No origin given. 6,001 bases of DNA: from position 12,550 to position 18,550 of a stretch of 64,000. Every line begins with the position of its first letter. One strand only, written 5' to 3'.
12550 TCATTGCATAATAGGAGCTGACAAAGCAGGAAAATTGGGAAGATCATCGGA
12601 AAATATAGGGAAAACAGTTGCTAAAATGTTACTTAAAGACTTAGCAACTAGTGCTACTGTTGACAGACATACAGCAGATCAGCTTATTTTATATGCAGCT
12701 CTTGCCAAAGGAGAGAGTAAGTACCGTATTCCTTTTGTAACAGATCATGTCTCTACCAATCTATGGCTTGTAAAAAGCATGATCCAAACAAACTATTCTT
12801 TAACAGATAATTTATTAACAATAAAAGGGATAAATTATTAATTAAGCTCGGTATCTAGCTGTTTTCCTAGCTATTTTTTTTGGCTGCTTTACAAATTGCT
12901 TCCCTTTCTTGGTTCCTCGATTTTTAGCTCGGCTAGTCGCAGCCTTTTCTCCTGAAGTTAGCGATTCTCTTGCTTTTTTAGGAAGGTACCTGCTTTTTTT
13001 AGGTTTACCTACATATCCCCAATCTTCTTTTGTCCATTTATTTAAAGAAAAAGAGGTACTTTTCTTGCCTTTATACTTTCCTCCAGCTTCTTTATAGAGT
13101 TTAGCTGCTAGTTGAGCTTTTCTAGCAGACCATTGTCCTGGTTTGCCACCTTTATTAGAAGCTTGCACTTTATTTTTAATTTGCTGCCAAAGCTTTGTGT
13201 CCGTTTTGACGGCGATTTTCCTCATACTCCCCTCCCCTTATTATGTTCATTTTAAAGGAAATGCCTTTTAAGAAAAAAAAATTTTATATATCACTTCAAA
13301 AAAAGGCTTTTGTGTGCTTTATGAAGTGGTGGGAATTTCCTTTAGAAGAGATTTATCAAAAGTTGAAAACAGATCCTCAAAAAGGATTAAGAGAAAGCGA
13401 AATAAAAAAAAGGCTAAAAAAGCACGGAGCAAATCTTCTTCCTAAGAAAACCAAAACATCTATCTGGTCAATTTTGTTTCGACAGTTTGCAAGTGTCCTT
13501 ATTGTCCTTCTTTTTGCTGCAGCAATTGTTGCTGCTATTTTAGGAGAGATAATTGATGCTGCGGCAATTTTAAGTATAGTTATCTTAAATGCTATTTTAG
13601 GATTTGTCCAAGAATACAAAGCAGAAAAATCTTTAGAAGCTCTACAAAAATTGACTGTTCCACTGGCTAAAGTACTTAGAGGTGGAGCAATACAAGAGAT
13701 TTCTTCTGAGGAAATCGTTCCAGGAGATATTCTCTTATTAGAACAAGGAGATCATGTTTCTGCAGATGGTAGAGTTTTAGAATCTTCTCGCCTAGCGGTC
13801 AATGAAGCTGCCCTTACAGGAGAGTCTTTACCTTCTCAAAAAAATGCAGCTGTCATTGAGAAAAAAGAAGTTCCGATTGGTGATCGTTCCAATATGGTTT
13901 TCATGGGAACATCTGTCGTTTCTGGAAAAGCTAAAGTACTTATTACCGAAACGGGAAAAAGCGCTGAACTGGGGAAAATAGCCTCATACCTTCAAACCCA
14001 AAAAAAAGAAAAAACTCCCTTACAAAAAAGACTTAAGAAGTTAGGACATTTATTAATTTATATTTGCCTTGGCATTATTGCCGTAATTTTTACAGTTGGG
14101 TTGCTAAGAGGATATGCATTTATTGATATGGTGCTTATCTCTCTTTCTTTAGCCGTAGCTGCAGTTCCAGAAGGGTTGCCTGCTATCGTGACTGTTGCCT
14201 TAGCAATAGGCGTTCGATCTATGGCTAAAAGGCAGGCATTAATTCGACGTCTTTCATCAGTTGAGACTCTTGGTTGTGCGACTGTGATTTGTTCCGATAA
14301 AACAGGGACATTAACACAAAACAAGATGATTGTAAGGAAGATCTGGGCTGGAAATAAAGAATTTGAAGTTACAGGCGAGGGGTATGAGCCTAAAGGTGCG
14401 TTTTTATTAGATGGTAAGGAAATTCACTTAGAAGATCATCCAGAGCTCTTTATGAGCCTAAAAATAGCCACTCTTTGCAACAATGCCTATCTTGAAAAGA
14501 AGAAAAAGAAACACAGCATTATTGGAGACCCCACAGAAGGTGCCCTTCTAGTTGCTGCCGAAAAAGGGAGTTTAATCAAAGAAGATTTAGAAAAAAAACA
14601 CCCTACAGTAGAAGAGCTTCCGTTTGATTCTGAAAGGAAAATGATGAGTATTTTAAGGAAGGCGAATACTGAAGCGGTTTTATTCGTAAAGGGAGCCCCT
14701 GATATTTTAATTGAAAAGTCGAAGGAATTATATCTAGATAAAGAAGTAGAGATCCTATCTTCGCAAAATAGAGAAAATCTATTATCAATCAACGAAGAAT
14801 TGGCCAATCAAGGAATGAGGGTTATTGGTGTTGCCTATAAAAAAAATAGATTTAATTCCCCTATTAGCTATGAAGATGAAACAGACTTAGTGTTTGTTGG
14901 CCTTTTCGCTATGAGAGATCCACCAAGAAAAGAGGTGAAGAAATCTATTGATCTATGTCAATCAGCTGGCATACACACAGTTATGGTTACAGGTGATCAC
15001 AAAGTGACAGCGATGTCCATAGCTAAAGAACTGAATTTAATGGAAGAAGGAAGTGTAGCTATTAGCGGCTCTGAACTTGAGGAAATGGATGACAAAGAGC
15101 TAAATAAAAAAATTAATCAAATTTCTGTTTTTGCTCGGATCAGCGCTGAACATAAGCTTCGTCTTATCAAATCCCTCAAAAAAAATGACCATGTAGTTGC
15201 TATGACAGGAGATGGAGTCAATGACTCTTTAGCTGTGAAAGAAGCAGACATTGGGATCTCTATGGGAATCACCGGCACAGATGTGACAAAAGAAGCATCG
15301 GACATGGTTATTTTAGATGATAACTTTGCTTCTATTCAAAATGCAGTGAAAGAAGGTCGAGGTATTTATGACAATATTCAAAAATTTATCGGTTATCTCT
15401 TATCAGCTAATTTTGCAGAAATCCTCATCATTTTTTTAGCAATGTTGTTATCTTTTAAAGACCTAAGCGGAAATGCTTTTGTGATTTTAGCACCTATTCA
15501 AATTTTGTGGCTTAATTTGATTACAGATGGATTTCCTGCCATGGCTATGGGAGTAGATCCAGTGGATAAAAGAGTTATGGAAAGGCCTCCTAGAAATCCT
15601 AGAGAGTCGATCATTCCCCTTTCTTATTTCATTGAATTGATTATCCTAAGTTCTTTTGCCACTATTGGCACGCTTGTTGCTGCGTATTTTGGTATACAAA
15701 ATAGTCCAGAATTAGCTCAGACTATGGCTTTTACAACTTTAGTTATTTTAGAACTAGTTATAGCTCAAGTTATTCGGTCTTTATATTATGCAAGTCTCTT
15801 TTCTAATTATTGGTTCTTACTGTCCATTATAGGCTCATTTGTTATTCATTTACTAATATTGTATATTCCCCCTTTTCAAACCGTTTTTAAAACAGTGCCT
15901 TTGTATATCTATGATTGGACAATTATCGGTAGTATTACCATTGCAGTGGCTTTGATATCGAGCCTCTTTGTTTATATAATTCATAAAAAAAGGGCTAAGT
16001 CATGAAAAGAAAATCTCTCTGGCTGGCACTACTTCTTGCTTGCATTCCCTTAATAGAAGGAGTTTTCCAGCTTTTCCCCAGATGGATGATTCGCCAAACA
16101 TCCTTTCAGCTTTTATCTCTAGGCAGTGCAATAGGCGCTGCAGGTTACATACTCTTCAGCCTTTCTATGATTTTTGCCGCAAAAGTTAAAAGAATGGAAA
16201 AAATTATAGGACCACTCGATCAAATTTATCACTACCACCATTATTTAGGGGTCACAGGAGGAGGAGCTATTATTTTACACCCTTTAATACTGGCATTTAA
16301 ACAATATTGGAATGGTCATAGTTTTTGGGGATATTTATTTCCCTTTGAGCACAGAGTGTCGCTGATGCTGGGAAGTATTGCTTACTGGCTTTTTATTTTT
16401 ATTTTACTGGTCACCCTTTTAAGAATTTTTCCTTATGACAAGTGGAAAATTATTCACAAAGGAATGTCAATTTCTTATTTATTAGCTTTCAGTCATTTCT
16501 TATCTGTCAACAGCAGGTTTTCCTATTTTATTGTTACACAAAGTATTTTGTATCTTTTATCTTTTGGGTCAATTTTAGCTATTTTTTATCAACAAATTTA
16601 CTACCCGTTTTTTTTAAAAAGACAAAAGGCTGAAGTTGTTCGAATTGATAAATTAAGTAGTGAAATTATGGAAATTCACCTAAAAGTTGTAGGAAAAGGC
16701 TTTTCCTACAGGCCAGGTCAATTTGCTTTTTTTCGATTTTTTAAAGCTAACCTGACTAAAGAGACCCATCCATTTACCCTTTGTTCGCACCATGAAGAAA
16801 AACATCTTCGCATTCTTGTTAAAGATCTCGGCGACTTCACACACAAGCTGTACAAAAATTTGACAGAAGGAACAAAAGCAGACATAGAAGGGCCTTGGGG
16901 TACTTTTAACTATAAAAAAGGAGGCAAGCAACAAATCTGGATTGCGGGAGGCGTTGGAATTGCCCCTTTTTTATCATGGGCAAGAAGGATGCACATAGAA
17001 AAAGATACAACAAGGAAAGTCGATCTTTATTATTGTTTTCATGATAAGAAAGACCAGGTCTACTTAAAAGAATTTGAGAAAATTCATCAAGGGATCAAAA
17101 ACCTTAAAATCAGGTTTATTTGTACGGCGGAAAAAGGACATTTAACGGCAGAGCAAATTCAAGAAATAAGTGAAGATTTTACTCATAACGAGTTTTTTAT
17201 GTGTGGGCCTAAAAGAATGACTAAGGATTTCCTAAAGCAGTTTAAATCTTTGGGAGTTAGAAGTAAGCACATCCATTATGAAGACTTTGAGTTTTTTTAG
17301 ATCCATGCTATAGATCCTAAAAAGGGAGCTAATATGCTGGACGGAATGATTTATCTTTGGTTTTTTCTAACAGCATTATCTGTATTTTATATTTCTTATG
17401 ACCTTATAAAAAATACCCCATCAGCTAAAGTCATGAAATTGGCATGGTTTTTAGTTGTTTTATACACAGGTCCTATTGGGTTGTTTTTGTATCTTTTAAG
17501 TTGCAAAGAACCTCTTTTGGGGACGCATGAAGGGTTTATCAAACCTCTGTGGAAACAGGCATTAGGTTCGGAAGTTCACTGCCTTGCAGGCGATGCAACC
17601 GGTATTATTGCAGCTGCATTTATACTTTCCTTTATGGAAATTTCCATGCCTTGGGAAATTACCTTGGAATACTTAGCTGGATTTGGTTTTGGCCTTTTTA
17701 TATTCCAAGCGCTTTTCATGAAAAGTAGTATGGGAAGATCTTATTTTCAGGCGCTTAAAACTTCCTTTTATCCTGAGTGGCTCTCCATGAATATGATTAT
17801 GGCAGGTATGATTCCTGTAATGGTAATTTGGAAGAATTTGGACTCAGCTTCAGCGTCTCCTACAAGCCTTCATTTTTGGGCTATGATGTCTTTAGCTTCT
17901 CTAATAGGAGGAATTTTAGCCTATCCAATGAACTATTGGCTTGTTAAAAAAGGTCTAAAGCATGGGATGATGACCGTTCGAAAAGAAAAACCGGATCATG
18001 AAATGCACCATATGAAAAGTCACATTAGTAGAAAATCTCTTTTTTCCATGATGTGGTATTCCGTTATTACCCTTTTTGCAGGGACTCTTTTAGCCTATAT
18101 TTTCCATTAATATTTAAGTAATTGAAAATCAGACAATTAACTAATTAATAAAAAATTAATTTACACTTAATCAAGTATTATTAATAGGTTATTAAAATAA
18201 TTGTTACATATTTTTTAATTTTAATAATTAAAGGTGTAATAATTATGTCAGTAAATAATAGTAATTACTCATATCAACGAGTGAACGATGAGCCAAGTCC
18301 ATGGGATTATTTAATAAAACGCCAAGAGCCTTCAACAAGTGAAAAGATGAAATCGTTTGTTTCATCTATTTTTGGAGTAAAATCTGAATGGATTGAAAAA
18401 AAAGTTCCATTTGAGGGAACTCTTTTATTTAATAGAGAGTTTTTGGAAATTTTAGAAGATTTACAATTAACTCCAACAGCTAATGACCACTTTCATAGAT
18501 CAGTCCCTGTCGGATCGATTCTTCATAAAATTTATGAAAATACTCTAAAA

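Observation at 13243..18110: Translationally coupled Ca-type P-ATPase, NOX-like flavocytochrome and a DUF4396-like membrane protein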

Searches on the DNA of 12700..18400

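Call 62: search_rna_families(source=window, start=12700, end=18400, threshold=evalue, max_evalue=1)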
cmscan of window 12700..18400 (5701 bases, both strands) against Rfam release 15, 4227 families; matches with E-value up to 1: 1.
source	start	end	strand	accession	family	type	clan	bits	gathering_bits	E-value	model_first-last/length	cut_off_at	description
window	17036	17101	+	RF01600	snoR25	Gene; snRNA; snoRNA; CD-box;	-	29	50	0.19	1-70/70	no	small nucleolar RNA snoR25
